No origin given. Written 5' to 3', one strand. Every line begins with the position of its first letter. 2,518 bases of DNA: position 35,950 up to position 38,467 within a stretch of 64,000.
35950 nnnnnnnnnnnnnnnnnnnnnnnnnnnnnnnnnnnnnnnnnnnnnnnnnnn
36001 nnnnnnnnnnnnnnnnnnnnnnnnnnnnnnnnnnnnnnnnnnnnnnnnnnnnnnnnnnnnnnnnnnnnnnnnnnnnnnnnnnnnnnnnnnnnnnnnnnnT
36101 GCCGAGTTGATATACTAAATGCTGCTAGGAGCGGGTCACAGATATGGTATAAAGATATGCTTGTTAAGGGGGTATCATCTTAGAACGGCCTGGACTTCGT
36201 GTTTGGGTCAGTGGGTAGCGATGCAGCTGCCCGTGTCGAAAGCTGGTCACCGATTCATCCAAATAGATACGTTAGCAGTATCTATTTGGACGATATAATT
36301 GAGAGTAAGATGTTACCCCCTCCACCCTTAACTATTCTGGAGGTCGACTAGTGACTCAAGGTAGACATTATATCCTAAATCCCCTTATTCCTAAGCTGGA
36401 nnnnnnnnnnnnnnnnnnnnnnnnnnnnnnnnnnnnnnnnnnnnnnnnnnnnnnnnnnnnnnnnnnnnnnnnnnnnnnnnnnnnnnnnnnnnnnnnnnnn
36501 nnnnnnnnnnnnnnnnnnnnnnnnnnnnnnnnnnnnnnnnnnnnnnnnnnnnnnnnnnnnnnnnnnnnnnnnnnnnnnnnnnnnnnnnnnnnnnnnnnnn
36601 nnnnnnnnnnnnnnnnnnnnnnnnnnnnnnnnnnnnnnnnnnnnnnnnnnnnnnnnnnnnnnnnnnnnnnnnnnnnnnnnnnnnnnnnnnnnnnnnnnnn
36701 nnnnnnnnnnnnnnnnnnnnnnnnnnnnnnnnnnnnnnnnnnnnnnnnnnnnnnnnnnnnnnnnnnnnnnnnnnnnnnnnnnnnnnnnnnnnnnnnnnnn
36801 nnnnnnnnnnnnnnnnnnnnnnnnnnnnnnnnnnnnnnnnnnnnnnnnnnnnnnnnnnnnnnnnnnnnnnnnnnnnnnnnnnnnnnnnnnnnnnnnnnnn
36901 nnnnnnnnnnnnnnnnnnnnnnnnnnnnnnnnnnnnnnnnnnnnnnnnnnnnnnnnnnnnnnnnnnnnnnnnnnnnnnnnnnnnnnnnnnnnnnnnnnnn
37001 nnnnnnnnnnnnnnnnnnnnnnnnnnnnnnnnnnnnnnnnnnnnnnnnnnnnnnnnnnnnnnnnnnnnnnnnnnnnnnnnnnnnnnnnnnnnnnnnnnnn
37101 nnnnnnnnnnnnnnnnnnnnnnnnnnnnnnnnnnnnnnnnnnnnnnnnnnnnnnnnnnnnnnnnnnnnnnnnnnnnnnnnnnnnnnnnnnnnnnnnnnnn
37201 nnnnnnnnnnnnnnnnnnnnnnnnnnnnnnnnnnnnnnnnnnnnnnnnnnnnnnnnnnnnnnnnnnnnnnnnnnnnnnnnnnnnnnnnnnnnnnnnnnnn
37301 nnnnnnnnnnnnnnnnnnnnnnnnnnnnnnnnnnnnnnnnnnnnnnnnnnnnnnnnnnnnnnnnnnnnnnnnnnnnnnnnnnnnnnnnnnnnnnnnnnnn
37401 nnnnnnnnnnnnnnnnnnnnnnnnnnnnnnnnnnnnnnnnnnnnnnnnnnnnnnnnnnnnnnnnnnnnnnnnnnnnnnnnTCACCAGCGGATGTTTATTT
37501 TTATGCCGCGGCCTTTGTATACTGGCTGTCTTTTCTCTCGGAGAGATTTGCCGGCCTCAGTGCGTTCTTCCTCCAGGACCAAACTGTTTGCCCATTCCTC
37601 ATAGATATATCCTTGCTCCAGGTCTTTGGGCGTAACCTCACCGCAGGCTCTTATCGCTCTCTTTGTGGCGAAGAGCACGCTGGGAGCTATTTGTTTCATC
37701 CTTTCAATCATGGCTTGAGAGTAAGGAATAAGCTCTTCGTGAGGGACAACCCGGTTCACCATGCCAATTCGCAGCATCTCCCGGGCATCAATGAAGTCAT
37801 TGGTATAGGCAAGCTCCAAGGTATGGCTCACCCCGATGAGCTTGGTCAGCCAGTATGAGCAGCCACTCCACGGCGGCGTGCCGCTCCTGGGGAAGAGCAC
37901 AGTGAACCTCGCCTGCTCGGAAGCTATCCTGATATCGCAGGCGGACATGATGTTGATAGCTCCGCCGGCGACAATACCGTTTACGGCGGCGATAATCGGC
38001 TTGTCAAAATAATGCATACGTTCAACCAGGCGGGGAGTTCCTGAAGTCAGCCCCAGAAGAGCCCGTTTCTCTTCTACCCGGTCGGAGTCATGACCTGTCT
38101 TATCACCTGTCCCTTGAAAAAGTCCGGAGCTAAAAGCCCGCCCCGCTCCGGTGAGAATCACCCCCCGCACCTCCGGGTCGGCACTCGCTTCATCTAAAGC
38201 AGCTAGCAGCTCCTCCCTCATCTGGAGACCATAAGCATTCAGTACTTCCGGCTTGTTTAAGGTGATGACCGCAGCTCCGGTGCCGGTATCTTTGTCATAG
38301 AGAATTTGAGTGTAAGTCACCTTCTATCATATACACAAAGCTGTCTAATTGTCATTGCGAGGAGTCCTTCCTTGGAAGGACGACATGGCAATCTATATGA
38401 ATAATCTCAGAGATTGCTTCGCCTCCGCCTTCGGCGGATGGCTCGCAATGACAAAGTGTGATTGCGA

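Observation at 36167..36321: Hand-resolved msr-msd candidate: 16-nt a1/a2 stem, UUAG branch context and a perfect 13-bp msd hairpin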

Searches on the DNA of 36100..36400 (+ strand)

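Call 34: build_rna_model(alignment_id=A3, structure=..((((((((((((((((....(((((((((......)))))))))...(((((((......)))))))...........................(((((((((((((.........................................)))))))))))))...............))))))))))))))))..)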
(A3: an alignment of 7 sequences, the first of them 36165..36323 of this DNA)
Model R1 built from alignment A3 (7 sequences, 196 columns); structure: as given.
model positions 156; base pairs 44; branch points 2; effective number of sequences 1.32; information 0.591 bits per position. Calibrated on 0.2 Mb of random sequence (short: E-values are rough).
structure used (alignment columns):
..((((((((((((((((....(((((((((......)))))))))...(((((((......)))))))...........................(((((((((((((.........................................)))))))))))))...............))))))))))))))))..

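Call 36: search_with_rna_model(model_id=R1, sources=[window, L036, L037, L038, L039, L040, L041, L042, L043, L044, L045, L046, L047, L048, L049, L050, L051, L052, L053, L054, L055, L056, L057, L058, L059, L060, L061, L062, L063, L064, L065, L066, L067, L068, L069, L070, L071, L072, L073, L074, L075, L076, L077, L078, L079, L080, L081, L082, L083, L084, L085, L086, L087, L088, L089, L090, L091, L092, L093, L094, L095, L096, L097, L098, L099, L100, L101, L102, L103, L104, L105, L106, L107, L108, L109, L110, L111, L112, L113, L114, L115, L116, L117, L118, L119, L120, L121, L122], max_evalue=1, make_alignment=true)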
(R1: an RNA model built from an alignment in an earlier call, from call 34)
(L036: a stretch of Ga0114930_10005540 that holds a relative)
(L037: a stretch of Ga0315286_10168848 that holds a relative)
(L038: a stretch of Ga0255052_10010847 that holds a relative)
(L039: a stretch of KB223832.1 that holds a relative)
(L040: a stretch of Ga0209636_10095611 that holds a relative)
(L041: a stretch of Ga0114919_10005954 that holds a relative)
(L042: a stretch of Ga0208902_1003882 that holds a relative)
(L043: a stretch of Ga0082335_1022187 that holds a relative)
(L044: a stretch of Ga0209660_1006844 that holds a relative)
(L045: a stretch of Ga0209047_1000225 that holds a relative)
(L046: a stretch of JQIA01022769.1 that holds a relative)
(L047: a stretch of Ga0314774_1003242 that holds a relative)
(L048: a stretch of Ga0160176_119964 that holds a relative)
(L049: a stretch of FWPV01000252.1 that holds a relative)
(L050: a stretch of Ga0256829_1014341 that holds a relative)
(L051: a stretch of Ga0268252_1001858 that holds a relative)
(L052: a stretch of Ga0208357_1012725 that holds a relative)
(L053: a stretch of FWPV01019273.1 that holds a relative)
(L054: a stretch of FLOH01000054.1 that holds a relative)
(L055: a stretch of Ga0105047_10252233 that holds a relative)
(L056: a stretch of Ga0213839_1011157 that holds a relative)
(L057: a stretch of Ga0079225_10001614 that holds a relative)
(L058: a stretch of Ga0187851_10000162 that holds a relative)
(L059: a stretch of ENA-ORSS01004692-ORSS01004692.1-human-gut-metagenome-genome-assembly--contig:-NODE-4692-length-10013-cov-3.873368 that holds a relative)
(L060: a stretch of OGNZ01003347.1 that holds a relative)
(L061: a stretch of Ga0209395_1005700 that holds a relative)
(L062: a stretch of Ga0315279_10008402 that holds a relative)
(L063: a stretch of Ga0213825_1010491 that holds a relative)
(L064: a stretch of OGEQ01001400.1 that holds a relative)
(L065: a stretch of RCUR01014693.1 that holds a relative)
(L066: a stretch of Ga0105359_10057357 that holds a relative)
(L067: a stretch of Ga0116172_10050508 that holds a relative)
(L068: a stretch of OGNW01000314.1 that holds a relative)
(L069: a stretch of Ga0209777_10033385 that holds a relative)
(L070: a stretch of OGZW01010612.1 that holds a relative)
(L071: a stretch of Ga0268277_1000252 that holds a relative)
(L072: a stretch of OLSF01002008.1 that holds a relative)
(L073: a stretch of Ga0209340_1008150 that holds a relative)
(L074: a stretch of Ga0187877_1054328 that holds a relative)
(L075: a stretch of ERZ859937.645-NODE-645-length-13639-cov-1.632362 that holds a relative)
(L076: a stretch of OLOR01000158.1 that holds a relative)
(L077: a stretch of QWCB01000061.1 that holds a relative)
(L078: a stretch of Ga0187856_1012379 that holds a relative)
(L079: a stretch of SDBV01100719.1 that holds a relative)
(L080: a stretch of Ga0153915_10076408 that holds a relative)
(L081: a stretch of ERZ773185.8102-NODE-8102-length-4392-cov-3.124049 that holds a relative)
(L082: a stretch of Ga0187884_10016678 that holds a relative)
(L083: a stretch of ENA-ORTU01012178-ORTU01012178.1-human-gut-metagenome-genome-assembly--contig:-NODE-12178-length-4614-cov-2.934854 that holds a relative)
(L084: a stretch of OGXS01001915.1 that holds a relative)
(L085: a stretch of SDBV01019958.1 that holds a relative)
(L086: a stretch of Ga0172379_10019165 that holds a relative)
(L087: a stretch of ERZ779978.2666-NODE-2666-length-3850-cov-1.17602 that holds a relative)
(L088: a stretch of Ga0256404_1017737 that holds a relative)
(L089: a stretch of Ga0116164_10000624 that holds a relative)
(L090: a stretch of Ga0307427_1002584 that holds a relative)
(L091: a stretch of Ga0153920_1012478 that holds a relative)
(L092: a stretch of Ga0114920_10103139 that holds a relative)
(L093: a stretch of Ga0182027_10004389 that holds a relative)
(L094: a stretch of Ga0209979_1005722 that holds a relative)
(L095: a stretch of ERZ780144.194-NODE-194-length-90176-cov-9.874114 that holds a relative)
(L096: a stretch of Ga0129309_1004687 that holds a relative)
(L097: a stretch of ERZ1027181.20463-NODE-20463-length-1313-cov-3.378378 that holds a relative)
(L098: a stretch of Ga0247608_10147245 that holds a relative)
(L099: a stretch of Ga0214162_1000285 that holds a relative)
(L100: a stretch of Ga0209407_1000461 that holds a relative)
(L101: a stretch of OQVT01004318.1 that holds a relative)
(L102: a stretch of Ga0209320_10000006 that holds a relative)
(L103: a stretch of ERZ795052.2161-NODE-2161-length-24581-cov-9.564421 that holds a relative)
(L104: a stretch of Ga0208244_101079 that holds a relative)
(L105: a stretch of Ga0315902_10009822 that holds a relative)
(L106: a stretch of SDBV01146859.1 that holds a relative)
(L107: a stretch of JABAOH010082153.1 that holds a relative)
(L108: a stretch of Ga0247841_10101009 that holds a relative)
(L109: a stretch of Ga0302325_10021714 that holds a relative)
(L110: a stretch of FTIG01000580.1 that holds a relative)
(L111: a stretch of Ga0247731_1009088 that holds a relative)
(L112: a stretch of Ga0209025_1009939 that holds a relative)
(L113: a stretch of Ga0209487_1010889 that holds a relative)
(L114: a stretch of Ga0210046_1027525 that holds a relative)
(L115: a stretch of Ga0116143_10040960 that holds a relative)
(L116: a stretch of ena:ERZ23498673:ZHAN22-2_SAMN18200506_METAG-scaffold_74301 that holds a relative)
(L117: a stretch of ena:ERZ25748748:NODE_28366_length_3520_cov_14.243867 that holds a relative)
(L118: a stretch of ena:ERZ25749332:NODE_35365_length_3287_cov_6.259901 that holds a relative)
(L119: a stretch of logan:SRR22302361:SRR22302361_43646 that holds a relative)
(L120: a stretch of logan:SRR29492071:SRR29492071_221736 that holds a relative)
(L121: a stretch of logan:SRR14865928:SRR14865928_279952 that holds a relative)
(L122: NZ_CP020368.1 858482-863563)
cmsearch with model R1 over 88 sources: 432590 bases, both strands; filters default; matches with E-value up to 1: 19.
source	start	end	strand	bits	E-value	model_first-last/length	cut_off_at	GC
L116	1074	1230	+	169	4.5e-42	1-156/156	no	0.45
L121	1109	1264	+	164.2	8.1e-41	1-156/156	no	0.46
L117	2006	2162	+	163.2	1.6e-40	1-156/156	no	0.5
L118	1429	1585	+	163.2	1.6e-40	1-156/156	no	0.5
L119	1149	1305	+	163.2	1.6e-40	1-156/156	no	0.5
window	36165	36323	+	161.6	4.2e-40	1-156/156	no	0.48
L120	1664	1821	+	152.7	9e-38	1-156/156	no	0.49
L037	805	961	+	150.4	3.6e-37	1-156/156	no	0.5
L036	2287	2478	+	136.8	1.4e-33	1-156/156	no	0.42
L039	1746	1892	+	50.9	7.3e-11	1-156/156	no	0.44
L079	1942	2092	+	48.1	4e-10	1-156/156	no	0.56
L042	2149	2327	+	44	4.9e-09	1-156/156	no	0.37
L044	1424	1601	+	42.1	1.5e-08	1-156/156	no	0.37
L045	2274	2451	+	42.1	1.5e-08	1-156/156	no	0.37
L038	1857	2024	+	39.4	8.1e-08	1-156/156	no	0.56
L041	2300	2447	+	37.8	2.1e-07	1-156/156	no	0.45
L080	1443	1625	+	27.9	8.6e-05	1-156/156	no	0.38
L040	1904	2066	+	25.2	0.00046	1-156/156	no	0.53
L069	2237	2448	+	19.6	0.014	1-156/156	no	0.5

Alignment A4: 19 matches aligned to the model, 309 columns, each read 5' to 3' on its own strand. Consensus structure (alignment columns), stored with it:
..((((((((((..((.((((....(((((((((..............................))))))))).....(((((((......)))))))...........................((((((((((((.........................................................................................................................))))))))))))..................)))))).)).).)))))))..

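Call 39: search_with_rna_model(model_id=R1, source=L122, filters=off, max_evalue=10, show_alignments=2)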
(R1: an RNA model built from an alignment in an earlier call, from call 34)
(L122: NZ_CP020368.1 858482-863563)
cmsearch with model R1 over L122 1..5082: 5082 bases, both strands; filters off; matches with E-value up to 10: 25.
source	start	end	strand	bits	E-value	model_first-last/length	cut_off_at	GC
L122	2500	2676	+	18.3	0.00035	1-156/156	no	0.49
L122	2602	2629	-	8.6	0.13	1-156/156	no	0.61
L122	3820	3846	+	7.4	0.26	1-156/156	no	0.78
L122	658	695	+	7.3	0.29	1-156/156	no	0.45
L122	3820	3846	-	7.1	0.32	1-156/156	no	0.78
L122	3625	3652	+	5.9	0.66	1-156/156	no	0.39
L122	2716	2854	+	4.5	1.6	1-156/156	no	0.42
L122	1131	1167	+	4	2.1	1-156/156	no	0.3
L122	3626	3651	-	4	2.2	1-156/156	no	0.42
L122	3003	3054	+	3.3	3.2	1-156/156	no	0.33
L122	4595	4617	+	3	4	1-156/156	no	0.57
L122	4346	4399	-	2.6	4.9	1-156/156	no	0.48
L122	4930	4992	+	2.3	5.9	1-156/156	no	0.51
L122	4144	4184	+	2.3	6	1-156/156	no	0.61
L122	4216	4244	-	2.2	6.3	1-156/156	no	0.55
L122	710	736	+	1.9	7.4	1-156/156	no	0.44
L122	2401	2429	-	1.9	7.5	1-156/156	no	0.41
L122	4342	4403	+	1.9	7.6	1-156/156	no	0.5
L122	171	195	+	1.9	7.7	1-156/156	no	0.48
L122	3075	3209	-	1.9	7.8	1-156/156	no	0.32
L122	4216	4244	+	1.8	7.9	1-156/156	no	0.55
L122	1952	1970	-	1.8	8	25-43/156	no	0.32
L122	1771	1808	+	1.7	8.4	85-123/156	no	0.29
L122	4472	4506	-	1.7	8.6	1-156/156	no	0.69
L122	1005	1091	-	1.5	9.6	1-156/156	no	0.39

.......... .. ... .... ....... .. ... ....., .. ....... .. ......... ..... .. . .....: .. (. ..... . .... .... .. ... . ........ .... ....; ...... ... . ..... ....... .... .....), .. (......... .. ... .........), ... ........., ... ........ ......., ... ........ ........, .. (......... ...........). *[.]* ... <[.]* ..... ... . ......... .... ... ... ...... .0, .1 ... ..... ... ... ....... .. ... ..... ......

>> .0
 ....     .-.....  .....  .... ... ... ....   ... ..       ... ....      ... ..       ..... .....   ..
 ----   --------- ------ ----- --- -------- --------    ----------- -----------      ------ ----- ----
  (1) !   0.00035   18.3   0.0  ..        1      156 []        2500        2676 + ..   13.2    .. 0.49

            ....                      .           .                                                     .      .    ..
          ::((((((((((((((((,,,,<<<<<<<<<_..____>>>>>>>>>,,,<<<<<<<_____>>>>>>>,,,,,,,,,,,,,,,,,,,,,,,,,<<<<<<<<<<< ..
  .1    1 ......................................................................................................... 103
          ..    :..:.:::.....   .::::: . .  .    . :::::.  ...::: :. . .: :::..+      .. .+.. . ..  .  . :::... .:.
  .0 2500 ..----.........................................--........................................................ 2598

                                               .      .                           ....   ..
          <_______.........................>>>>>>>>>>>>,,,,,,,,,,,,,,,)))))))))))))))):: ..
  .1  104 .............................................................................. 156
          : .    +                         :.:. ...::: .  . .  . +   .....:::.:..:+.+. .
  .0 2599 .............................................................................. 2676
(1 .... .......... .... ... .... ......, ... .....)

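Call 58: search_rna_families(source=window, start=36100, end=36400, threshold=evalue, max_evalue=10)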
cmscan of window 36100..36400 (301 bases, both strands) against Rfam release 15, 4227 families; matches with E-value up to 10: 2.
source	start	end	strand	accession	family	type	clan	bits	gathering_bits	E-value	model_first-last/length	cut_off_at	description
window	36247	36304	-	RF00153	SNORD62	Gene; snRNA; snoRNA; CD-box;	CL00068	19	39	0.35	1-86/86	no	Small nucleolar RNA SNORD62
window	36246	36307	+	RF01028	mir-633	Gene; miRNA;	-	18.6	90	0.34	1-85/85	no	mir-633 microRNA precursor family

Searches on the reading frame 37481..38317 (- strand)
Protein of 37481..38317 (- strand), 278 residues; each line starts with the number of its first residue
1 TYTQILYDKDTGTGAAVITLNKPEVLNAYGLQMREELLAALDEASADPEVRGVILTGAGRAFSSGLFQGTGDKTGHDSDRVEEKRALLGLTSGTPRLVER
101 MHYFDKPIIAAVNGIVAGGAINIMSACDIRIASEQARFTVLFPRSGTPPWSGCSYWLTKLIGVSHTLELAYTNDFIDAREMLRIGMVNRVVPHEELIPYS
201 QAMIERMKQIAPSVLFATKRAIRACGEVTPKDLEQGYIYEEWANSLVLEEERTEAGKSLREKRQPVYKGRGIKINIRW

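Call 62: search_protein_families(library=ncbifam, proteins=[window:37481-38317:-], max_evalue=0.00001)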
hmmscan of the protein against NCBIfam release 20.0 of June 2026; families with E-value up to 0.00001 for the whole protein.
window:37481-38317:- (278 aa): 69 families (the best 25 are shown)
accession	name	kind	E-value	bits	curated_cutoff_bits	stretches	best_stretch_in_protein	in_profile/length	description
NF006109.0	PRK08260.1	subfamily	9.5e-49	166.2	320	1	2-270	3-278/296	enoyl-CoA hydratase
NF004840.0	PRK06190.1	equivalog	1.3e-45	156.1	253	1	10-241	9-229/260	enoyl-CoA hydratase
NF051848.1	EnCoAHydtEchA19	equivalog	4.8e-43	147.6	400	1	16-270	11-258/258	enoyl-CoA hydratase EchA19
NF004857.0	PRK06210.1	equivalog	5.5e-43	147.3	341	1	2-268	7-273/275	enoyl-CoA hydratase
NF006699.0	PRK09245.1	subfamily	1.1e-42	146.1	354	1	14-269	12-265/266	crotonase/enoyl-CoA hydratase family protein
NF004634.0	PRK05980.1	equivalog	4e-42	144.4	375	1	10-268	8-261/263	crotonase/enoyl-CoA hydratase family protein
NF004475.0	PRK05809.1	subfamily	1.3e-40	139.5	394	1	3-269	4-259/260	short-chain-enoyl-CoA hydratase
NF005073.0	PRK06495.1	subfamily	2.9e-39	134.9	296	1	15-270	14-257/257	enoyl-CoA hydratase/isomerase family protein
NF042430.2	EnCoAhydt_DpgD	equivalog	7.7e-39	133.7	400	1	15-269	7-257/258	enoyl-CoA-hydratase DpgD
NF004781.0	PRK06127.1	subfamily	1.6e-37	129.7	291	1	5-270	13-269/269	enoyl-CoA hydratase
TIGR02280.1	PaaB1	equivalog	1.6e-37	129.5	345.15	1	13-269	7-255/256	2-(1,2-epoxy-1,2-dihydrophenyl)acetyl-CoA isomerase PaaG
NF005802.0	PRK07657.1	equivalog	2.6e-37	128.8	363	1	6-269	6-259/260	enoyl-CoA hydratase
NF004635.0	PRK05981.1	equivalog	4.3e-36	124.8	351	1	4-221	5-218/266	enoyl-CoA hydratase/isomerase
NF004525.0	PRK05870.1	equivalog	7.5e-36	124.3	285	1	8-243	8-229/249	enoyl-CoA hydratase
NF006107.0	PRK08258.1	equivalog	1.1e-34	120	330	1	11-270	23-277/277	enoyl-CoA hydratase family protein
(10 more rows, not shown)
